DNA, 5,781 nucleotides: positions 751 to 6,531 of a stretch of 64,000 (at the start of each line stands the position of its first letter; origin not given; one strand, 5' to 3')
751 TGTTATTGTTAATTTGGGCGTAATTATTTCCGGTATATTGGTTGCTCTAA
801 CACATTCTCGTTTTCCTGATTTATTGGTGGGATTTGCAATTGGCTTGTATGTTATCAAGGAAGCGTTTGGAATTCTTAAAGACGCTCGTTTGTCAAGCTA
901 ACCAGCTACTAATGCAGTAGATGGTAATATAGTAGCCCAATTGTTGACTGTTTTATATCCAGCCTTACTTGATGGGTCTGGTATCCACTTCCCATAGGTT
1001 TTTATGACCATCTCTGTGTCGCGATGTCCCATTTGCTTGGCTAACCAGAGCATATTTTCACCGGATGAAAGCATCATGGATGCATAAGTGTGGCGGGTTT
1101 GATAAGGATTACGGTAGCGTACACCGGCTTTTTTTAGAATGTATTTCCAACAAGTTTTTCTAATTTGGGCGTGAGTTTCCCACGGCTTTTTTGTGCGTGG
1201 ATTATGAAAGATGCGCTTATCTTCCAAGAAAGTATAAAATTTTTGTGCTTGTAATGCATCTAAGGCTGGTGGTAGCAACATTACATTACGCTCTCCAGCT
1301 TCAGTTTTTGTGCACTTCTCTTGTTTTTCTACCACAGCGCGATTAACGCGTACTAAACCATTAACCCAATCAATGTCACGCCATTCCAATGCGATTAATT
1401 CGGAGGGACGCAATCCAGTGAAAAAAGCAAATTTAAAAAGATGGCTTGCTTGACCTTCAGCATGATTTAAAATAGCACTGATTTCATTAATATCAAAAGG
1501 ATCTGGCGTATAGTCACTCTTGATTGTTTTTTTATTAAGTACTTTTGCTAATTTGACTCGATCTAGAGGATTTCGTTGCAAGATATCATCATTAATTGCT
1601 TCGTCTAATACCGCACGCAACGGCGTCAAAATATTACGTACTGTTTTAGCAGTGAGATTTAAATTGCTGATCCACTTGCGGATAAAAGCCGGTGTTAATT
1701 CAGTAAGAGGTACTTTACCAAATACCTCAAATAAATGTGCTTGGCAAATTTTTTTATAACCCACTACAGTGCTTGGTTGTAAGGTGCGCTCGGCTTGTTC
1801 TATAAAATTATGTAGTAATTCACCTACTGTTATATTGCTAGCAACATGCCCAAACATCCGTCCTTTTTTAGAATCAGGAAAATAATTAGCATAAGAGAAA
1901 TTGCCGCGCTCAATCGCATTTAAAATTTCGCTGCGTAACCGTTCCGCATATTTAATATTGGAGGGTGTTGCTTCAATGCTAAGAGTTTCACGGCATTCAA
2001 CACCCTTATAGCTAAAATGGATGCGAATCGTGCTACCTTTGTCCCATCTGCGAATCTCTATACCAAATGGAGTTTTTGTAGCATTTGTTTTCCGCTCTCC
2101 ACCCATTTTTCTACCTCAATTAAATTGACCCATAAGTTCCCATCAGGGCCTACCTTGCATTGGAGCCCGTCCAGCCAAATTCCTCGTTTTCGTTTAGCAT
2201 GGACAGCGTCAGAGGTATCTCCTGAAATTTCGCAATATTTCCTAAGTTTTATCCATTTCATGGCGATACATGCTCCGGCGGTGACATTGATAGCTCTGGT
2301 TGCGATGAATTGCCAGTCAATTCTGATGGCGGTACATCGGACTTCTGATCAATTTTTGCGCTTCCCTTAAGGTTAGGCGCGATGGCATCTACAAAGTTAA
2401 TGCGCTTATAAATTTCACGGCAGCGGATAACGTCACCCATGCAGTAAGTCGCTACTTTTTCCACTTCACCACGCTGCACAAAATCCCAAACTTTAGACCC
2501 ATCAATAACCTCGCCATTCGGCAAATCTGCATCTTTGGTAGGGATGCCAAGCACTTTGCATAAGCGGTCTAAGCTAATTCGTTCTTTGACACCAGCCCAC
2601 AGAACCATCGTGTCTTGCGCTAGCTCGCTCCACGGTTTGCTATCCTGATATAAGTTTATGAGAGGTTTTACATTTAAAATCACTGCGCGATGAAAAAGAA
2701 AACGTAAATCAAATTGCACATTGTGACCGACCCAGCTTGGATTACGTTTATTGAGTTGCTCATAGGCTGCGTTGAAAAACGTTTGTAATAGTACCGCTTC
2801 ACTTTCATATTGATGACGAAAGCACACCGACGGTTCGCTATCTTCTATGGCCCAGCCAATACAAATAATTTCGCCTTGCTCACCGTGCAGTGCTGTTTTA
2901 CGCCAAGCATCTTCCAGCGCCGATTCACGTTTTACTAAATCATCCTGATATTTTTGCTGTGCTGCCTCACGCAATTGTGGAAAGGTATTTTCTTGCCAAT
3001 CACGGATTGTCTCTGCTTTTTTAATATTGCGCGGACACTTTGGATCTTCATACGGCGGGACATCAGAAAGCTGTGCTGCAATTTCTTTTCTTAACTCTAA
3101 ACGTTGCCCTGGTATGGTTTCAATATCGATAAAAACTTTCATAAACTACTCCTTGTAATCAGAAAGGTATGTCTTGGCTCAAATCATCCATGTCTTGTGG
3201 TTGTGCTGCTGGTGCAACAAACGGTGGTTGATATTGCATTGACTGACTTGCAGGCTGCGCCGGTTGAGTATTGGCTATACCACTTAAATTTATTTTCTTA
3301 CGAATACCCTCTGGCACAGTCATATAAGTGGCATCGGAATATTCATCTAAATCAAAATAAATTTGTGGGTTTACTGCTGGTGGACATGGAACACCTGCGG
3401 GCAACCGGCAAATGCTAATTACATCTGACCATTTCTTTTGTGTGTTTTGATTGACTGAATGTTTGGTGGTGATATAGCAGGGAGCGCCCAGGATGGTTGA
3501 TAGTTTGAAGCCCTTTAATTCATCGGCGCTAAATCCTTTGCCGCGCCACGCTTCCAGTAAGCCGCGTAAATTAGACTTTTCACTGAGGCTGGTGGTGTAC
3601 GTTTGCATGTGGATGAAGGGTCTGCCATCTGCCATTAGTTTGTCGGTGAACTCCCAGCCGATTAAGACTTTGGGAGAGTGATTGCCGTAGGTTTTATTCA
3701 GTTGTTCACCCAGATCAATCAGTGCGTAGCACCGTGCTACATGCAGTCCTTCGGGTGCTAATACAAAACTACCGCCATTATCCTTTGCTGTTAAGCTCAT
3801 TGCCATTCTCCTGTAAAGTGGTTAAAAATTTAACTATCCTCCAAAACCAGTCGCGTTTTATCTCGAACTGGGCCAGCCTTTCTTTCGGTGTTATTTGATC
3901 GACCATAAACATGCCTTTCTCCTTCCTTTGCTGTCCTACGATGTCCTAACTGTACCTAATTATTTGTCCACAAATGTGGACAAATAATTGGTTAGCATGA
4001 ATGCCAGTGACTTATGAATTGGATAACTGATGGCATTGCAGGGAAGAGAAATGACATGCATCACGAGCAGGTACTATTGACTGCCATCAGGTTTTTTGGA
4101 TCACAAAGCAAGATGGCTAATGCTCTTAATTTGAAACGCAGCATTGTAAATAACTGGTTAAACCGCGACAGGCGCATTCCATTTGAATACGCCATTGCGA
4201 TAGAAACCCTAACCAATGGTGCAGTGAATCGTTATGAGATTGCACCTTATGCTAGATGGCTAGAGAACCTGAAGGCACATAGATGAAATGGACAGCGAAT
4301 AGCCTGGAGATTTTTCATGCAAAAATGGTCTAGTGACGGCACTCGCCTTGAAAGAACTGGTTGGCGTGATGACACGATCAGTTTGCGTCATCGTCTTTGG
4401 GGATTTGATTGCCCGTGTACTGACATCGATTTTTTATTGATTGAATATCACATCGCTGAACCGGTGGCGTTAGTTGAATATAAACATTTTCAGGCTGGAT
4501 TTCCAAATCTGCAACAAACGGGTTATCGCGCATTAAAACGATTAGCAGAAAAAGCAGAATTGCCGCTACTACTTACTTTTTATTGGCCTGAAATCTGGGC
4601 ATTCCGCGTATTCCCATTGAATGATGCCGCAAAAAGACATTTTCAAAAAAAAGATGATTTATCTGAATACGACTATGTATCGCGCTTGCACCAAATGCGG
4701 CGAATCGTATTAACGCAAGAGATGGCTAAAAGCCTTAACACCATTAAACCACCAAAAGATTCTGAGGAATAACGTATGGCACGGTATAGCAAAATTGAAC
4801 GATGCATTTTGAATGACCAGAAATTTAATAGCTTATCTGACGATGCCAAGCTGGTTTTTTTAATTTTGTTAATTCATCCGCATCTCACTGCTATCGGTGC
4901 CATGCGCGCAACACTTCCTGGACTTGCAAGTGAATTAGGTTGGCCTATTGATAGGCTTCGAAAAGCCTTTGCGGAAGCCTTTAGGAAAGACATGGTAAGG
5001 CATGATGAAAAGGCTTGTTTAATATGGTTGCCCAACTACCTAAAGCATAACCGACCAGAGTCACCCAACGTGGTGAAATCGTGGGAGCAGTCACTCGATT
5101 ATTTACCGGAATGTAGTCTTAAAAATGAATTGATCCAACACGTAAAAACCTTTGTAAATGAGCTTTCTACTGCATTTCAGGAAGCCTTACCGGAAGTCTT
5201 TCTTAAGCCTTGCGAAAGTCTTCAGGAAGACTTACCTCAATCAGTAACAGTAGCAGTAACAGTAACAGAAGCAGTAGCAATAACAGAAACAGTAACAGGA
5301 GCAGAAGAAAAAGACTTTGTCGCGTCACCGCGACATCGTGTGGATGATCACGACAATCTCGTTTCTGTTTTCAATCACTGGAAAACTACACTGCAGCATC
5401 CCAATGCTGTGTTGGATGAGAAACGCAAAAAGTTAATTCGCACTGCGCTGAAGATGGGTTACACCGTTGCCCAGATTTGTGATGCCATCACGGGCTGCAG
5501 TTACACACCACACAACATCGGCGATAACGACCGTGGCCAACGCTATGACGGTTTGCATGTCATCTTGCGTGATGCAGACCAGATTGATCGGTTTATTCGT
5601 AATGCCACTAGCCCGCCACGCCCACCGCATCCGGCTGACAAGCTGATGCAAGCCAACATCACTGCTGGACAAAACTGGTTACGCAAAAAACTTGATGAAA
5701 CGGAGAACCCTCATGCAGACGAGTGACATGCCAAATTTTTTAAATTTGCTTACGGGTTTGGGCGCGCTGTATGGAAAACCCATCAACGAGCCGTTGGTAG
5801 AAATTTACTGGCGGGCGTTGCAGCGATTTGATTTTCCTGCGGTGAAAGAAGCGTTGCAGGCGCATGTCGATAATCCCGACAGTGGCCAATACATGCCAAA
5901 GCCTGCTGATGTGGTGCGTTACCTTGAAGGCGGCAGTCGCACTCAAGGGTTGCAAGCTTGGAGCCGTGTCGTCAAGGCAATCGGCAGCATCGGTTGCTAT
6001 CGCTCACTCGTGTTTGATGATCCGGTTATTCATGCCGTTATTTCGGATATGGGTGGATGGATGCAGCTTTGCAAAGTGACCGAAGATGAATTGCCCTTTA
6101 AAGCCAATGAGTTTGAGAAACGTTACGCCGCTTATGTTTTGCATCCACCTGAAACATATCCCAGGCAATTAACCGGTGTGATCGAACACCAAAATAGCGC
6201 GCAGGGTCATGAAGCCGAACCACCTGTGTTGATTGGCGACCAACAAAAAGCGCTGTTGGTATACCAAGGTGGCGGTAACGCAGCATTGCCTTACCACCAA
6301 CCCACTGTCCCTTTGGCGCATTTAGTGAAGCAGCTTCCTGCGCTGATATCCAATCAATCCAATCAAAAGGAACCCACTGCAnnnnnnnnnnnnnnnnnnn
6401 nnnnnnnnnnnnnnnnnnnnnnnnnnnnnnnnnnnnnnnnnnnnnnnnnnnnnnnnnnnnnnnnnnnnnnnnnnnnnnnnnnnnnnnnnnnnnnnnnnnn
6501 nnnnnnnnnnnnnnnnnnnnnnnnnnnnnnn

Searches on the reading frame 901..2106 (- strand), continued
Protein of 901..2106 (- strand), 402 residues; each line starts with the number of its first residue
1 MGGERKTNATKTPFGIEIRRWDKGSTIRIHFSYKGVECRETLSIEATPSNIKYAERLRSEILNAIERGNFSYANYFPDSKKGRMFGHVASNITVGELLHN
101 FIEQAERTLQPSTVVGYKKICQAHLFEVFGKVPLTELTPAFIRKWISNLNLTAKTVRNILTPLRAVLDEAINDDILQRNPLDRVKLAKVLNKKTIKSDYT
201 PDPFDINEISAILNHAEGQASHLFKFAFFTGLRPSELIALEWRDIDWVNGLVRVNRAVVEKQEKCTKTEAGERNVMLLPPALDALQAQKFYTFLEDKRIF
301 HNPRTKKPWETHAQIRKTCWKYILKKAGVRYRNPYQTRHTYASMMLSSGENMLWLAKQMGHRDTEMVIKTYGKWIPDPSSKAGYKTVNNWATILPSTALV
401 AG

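Call 89: list_cluster_members(proteins=[window:901-2106:-, window:308-898:+, window:28788-29486:+, window:29552-30355:-, window:30791-32962:-, window:34911-38216:-, window:40633-43749:-, window:45498-46775:-, window:17330-18280:+, window:47556-49094:-])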
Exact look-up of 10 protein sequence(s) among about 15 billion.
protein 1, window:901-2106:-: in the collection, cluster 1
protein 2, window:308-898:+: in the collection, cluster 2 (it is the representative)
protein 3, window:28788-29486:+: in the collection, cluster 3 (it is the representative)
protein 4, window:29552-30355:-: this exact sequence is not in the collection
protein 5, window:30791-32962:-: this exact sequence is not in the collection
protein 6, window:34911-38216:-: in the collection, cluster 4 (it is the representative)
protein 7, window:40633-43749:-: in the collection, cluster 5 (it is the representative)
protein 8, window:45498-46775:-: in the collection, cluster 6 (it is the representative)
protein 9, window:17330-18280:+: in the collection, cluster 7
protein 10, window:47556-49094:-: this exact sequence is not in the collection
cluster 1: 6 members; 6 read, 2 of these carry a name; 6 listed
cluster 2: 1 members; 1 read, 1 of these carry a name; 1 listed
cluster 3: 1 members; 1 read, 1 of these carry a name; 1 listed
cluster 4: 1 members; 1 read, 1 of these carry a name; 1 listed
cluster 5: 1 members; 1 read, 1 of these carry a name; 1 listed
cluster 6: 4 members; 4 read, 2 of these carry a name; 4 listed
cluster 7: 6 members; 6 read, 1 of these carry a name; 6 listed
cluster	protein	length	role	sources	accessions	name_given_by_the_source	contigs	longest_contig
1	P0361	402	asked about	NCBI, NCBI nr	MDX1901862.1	MAG: DUF3596 domain-containing protein [Gammaproteobacteria bacterium] | DUF3596 domain-containing protein [Gammaproteobacteria bacterium]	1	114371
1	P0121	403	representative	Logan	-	-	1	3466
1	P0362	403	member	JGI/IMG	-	integrase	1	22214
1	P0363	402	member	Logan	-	-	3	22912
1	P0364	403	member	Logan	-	-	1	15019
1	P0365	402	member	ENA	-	-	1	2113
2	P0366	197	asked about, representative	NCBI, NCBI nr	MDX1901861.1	MAG: cation diffusion facilitator family transporter [Gammaproteobacteria bacterium] | cation diffusion facilitator family transporter [Gammaproteobacteria bacterium]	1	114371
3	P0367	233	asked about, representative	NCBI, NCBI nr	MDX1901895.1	MAG: hypothetical protein SFW66_07835 [Gammaproteobacteria bacterium] | hypothetical protein [Gammaproteobacteria bacterium]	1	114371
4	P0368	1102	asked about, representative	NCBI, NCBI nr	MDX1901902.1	MAG: CusA/CzcA family heavy metal efflux RND transporter [Gammaproteobacteria bacterium] | CusA/CzcA family heavy metal efflux RND transporter [Gammaproteobacteria bacterium]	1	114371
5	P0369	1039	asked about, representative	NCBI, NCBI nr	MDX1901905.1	MAG: efflux RND transporter permease subunit [Gammaproteobacteria bacterium] | efflux RND transporter permease subunit [Gammaproteobacteria bacterium]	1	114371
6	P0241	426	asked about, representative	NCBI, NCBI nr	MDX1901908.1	MAG: TolC family protein [Gammaproteobacteria bacterium] | TolC family protein [Gammaproteobacteria bacterium]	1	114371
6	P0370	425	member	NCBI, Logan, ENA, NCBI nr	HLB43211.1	MAG TPA: TolC family protein [Gammaproteobacteria bacterium] | TolC family protein [Gammaproteobacteria bacterium]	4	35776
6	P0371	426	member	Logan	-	-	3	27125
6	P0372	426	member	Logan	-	-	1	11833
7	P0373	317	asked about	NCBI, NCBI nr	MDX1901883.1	MAG: Mu-like prophage major head subunit gpT family protein [Gammaproteobacteria ... | Mu-like prophage major head subunit gpT family protein [Gammaproteobacteria bacterium]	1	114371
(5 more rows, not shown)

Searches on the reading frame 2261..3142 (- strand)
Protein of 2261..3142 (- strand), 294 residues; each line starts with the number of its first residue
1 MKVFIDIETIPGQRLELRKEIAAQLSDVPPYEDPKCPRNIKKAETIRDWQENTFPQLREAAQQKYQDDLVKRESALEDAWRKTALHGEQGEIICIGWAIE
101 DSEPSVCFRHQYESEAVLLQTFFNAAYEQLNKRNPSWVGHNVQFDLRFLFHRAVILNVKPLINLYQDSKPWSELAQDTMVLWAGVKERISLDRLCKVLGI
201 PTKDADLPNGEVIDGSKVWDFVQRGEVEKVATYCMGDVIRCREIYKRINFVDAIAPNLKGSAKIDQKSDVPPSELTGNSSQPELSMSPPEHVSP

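Call 8: search_protein_families(library=pfam, proteins=[window:2261-3142:-])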
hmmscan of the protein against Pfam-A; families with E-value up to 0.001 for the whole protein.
window:2261-3142:- (294 aa): 3 families
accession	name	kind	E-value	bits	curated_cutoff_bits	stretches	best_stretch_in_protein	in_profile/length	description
PF10108.15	DNA_pol_B_exo2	-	5.9e-14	52.7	24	1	109-251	31-176/213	Predicted 3'-5' exonuclease related to the exonuclease domain of PolB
PF13482.12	RNase_H_2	-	5.7e-05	23.6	22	1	83-248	8-164/165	RNase_H superfamily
PF01612.26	DNA_pol_A_exo1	-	7.7e-05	23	23.6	1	122-248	64-168/173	3'-5' exonuclease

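Call 12: search_protein_families(library=phrogs, proteins=[window:2261-3142:-])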
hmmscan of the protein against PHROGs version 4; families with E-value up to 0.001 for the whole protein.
window:2261-3142:- (294 aa): 5 families
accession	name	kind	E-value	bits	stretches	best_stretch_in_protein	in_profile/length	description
phrog_17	-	DNA, RNA and nucleotide metabolism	3e-16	59.6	1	83-248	687-824/1445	DNA polymerase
phrog_403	-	DNA, RNA and nucleotide metabolism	8e-13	49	1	122-260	130-258/321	DNA polymerase exonuclease subunit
phrog_25228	-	DNA, RNA and nucleotide metabolism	6.9e-11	42.8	1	62-258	41-236/326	3'-5' exonuclease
phrog_192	-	DNA, RNA and nucleotide metabolism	9.7e-06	26.1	1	130-203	185-251/397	DNA polymerase exonuclease subunit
phrog_9556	-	DNA, RNA and nucleotide metabolism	8.1e-05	22.8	1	86-152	24-90/441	DNA polymerase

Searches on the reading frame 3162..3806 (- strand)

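Call 8: search_protein_families(library=pfam, proteins=[window:3162-3806:-])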
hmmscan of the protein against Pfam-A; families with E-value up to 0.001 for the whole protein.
window:3162-3806:- (215 aa): 0 families

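Call 12: search_protein_families(library=phrogs, proteins=[window:3162-3806:-])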
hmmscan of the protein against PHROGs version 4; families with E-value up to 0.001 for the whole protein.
window:3162-3806:- (215 aa): 1 family
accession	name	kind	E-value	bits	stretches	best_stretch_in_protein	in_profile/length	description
phrog_862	-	unknown function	5.6e-13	50.3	1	3-157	20-189/276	-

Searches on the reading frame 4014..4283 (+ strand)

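Call 12: search_protein_families(library=phrogs, proteins=[window:4014-4283:+])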
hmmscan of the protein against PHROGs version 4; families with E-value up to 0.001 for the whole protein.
window:4014-4283:+ (90 aa): 2 families
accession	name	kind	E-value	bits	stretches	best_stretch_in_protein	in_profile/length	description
phrog_35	-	transcription regulation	2.5e-13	51.5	1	12-79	69-136/181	transcriptional repressor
phrog_409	-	transcription regulation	6.3e-08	34.2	1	24-71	20-65/127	transcriptional regulator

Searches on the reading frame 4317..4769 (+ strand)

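Call 12: search_protein_families(library=phrogs, proteins=[window:4317-4769:+])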
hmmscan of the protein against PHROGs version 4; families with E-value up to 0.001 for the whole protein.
window:4317-4769:+ (151 aa): 1 family
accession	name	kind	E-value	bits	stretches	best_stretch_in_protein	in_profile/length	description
phrog_16357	-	unknown function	6.1e-22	79.2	1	12-128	5-126/309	-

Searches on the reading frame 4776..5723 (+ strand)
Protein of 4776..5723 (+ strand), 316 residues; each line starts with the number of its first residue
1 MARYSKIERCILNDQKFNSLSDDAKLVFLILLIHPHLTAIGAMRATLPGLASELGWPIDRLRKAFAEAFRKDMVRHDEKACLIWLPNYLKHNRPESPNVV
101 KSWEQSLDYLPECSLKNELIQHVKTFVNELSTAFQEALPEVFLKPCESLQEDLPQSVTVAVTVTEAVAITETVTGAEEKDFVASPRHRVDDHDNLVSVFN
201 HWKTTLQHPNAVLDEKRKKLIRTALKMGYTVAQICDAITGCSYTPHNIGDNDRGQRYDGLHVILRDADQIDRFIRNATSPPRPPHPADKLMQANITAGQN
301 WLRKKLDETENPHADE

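Call 12: search_protein_families(library=phrogs, proteins=[window:4776-5723:+])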
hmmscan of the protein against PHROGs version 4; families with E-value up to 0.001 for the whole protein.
window:4776-5723:+ (316 aa): 6 families
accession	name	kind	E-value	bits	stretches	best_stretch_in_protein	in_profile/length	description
phrog_16167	-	DNA, RNA and nucleotide metabolism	5.4e-29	102.9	1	78-303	79-296/315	replication initiation protein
phrog_25711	-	unknown function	1.8e-26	94.3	1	1-144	3-128/164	-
phrog_1701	-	DNA, RNA and nucleotide metabolism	2.2e-12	48.4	1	1-122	1-125/323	DnaD-like helicase loader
phrog_21472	-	unknown function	3.8e-08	34.3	1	193-296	183-275/299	-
phrog_18020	-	DNA, RNA and nucleotide metabolism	4.5e-05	24.4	1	194-275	139-216/248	replication initiation O-like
phrog_8064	-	DNA, RNA and nucleotide metabolism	8.8e-05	22.5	1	2-210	90-274/446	replication initiation protein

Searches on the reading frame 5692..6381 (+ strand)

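Call 12: search_protein_families(library=phrogs, proteins=[window:5692-6381:+])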
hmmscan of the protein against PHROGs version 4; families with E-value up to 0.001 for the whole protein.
window:5692-6381:+ (230 aa): 3 families
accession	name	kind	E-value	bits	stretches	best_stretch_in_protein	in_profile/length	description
phrog_10105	-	unknown function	3.2e-68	230.3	1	8-197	1-190/210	-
phrog_9804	-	unknown function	2.2e-08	35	1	33-166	30-170/214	-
phrog_6028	-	unknown function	9.7e-06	26.2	1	8-96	2-88/265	-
